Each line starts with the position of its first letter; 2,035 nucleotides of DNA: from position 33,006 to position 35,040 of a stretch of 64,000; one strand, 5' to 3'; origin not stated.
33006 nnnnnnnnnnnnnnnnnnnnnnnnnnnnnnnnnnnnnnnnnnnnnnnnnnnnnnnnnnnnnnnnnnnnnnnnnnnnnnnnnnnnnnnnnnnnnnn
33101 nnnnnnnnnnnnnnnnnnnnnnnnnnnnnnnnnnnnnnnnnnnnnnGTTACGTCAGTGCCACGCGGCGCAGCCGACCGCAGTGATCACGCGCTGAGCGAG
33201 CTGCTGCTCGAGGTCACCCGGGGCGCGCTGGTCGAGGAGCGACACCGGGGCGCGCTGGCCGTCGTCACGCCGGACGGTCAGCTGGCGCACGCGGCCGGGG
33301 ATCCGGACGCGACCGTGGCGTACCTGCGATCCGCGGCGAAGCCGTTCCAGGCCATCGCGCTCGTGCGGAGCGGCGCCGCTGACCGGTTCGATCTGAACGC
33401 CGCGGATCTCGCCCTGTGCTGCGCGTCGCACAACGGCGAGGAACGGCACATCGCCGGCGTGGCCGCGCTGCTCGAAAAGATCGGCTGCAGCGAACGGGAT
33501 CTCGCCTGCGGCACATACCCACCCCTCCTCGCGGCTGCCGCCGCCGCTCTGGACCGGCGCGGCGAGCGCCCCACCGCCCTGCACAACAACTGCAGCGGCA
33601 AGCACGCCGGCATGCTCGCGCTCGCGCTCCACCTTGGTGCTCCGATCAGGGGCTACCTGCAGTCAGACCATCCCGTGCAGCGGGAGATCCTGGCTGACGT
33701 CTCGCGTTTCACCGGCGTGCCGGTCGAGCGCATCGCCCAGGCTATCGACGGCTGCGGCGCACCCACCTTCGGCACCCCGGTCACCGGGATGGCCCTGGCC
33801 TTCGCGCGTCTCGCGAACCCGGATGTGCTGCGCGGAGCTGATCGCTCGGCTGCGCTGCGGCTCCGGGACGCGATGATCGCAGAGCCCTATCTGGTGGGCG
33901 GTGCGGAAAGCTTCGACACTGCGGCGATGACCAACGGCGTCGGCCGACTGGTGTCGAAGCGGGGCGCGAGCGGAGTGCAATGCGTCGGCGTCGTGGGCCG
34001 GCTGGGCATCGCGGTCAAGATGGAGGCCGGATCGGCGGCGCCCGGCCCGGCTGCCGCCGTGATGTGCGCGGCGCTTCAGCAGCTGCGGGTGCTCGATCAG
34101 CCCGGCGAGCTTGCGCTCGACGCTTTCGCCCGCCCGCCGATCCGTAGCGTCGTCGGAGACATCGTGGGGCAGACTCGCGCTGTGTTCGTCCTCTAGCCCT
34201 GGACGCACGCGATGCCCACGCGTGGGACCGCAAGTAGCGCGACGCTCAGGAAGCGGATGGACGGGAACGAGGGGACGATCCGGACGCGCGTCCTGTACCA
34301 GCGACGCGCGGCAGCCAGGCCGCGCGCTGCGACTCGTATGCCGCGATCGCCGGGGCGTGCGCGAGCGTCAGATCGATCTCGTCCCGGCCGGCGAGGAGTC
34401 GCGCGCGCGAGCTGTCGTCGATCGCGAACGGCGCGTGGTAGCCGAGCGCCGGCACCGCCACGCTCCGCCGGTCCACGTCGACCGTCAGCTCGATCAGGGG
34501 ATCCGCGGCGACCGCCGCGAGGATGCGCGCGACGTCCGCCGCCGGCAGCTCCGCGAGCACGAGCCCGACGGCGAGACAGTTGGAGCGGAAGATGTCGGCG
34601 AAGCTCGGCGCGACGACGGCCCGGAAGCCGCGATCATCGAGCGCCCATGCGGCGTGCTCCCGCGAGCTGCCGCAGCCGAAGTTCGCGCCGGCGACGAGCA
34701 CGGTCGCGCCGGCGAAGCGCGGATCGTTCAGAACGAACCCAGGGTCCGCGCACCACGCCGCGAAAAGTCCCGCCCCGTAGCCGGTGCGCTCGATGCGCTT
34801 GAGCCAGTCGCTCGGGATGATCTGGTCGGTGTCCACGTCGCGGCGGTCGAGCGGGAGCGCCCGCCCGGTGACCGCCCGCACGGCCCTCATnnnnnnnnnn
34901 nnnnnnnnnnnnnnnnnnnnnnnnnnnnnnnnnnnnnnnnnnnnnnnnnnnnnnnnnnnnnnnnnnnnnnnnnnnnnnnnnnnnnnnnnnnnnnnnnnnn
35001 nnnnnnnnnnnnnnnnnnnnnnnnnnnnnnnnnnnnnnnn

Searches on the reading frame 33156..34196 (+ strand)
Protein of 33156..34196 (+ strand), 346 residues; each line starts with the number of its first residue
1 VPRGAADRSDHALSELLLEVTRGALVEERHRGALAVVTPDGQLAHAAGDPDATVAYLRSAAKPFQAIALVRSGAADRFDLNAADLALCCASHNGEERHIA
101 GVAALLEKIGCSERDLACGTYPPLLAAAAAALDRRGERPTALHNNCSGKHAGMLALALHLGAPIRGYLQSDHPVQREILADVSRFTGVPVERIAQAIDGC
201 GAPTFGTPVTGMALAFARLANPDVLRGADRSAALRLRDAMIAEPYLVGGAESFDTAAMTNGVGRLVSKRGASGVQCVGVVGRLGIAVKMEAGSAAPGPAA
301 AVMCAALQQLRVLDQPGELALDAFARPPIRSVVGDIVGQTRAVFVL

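Call 15: search_protein_families(library=pfam, proteins=[window:33156-34196:+])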
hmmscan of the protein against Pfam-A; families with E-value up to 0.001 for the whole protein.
window:33156-34196:+ (346 aa): 1 family
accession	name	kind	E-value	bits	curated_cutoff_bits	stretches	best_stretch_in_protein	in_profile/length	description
PF06089.17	Asparaginase_II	-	1e-106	357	25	1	19-341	2-321/322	L-asparaginase II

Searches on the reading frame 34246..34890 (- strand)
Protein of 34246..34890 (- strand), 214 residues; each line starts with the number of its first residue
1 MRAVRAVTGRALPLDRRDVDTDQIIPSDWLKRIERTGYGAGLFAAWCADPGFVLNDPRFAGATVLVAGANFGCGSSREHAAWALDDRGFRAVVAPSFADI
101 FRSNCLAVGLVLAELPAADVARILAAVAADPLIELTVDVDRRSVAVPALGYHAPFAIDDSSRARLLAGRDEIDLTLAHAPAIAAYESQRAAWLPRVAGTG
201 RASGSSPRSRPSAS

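Call 15: search_protein_families(library=pfam, proteins=[window:34246-34890:-])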
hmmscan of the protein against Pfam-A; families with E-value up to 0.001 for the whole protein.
window:34246-34890:- (214 aa): 1 family
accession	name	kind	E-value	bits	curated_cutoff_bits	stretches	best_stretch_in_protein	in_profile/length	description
PF00694.25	Aconitase_C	-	1.3e-24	87.4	22.8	1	3-112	3-125/131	Aconitase C-terminal domain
